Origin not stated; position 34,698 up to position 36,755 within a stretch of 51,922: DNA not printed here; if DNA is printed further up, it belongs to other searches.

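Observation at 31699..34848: NuoF/HydB-like subunit fused to a GltD/NfnB-like NADPH module within a HydABC-type [FeFe]-hydrogenase operon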

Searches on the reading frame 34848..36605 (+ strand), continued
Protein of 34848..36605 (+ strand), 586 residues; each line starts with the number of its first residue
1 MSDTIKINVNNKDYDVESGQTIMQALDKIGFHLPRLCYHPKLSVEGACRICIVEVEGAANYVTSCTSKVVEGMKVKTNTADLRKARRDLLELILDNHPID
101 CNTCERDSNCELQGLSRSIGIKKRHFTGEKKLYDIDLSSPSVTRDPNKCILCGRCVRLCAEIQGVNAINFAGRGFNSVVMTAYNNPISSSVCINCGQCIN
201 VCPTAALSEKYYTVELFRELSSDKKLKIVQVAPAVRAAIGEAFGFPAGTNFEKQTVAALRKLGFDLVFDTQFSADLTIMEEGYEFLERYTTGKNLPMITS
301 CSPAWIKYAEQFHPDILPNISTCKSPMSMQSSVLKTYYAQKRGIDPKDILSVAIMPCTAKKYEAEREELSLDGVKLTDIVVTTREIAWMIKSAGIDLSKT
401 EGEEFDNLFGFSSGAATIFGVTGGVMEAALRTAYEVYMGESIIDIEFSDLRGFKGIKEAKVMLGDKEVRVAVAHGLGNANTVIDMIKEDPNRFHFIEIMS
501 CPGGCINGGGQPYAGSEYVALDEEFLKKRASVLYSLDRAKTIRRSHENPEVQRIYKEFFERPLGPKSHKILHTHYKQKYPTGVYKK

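Call 42: search_solved_structures(query=window:34848-36605:+, max_evalue=1e-40, show_alignments=3)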
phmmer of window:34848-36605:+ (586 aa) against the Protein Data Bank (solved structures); distinct sequences matched with E-value up to 1e-40: 69 (the best 60 are shown).
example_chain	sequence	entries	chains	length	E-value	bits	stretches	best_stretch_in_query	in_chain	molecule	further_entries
8a6t_A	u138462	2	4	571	2.4e-181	607.4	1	5-577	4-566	Electron bifurcating hydrogenase subunit HydA1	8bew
7q4v_A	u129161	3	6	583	1.6e-173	581.6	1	5-578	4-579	Iron hydrogenase HydA1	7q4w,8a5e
7p5h_A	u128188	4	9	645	1.4e-134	453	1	6-580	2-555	Fe-hydrogenase, subunit alpha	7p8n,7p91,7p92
9rj9_A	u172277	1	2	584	4.9e-133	448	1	8-577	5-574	Iron hydrogenase 1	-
7qhf_A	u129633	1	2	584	1.8e-132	446.1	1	8-577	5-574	Iron hydrogenase 1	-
4xdc_A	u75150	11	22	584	2.5e-132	445.6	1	8-577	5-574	Iron hydrogenase 1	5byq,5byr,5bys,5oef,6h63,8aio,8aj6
4xdd_A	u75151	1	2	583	2.5e-132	445.6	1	8-577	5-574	Iron hydrogenase 1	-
8cjy_A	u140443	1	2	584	3.3e-132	445.2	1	8-577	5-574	Iron hydrogenase 1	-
9rjo_A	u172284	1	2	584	4.7e-132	444.7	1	8-577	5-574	Iron hydrogenase 1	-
6gm8_A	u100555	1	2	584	5.8e-132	444.4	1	8-577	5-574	Iron hydrogenase 1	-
6gm0_A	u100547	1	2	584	5.8e-132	444.4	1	8-577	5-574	Iron hydrogenase 1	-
6gm2_A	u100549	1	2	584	6e-132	444.4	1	8-577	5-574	Iron hydrogenase 1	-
6yf4_A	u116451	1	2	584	6e-132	444.4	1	8-577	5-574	Iron hydrogenase 1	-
6gm4_A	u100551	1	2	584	6.2e-132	444.3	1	8-577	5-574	Iron hydrogenase 1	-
1c4a_A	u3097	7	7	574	8.7e-132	443.8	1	8-576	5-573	PROTEIN (FE-ONLY HYDROGENASE) | PROTEIN (PERIPLASMIC HYDROGENASE 1) | Iron hydrogenase 1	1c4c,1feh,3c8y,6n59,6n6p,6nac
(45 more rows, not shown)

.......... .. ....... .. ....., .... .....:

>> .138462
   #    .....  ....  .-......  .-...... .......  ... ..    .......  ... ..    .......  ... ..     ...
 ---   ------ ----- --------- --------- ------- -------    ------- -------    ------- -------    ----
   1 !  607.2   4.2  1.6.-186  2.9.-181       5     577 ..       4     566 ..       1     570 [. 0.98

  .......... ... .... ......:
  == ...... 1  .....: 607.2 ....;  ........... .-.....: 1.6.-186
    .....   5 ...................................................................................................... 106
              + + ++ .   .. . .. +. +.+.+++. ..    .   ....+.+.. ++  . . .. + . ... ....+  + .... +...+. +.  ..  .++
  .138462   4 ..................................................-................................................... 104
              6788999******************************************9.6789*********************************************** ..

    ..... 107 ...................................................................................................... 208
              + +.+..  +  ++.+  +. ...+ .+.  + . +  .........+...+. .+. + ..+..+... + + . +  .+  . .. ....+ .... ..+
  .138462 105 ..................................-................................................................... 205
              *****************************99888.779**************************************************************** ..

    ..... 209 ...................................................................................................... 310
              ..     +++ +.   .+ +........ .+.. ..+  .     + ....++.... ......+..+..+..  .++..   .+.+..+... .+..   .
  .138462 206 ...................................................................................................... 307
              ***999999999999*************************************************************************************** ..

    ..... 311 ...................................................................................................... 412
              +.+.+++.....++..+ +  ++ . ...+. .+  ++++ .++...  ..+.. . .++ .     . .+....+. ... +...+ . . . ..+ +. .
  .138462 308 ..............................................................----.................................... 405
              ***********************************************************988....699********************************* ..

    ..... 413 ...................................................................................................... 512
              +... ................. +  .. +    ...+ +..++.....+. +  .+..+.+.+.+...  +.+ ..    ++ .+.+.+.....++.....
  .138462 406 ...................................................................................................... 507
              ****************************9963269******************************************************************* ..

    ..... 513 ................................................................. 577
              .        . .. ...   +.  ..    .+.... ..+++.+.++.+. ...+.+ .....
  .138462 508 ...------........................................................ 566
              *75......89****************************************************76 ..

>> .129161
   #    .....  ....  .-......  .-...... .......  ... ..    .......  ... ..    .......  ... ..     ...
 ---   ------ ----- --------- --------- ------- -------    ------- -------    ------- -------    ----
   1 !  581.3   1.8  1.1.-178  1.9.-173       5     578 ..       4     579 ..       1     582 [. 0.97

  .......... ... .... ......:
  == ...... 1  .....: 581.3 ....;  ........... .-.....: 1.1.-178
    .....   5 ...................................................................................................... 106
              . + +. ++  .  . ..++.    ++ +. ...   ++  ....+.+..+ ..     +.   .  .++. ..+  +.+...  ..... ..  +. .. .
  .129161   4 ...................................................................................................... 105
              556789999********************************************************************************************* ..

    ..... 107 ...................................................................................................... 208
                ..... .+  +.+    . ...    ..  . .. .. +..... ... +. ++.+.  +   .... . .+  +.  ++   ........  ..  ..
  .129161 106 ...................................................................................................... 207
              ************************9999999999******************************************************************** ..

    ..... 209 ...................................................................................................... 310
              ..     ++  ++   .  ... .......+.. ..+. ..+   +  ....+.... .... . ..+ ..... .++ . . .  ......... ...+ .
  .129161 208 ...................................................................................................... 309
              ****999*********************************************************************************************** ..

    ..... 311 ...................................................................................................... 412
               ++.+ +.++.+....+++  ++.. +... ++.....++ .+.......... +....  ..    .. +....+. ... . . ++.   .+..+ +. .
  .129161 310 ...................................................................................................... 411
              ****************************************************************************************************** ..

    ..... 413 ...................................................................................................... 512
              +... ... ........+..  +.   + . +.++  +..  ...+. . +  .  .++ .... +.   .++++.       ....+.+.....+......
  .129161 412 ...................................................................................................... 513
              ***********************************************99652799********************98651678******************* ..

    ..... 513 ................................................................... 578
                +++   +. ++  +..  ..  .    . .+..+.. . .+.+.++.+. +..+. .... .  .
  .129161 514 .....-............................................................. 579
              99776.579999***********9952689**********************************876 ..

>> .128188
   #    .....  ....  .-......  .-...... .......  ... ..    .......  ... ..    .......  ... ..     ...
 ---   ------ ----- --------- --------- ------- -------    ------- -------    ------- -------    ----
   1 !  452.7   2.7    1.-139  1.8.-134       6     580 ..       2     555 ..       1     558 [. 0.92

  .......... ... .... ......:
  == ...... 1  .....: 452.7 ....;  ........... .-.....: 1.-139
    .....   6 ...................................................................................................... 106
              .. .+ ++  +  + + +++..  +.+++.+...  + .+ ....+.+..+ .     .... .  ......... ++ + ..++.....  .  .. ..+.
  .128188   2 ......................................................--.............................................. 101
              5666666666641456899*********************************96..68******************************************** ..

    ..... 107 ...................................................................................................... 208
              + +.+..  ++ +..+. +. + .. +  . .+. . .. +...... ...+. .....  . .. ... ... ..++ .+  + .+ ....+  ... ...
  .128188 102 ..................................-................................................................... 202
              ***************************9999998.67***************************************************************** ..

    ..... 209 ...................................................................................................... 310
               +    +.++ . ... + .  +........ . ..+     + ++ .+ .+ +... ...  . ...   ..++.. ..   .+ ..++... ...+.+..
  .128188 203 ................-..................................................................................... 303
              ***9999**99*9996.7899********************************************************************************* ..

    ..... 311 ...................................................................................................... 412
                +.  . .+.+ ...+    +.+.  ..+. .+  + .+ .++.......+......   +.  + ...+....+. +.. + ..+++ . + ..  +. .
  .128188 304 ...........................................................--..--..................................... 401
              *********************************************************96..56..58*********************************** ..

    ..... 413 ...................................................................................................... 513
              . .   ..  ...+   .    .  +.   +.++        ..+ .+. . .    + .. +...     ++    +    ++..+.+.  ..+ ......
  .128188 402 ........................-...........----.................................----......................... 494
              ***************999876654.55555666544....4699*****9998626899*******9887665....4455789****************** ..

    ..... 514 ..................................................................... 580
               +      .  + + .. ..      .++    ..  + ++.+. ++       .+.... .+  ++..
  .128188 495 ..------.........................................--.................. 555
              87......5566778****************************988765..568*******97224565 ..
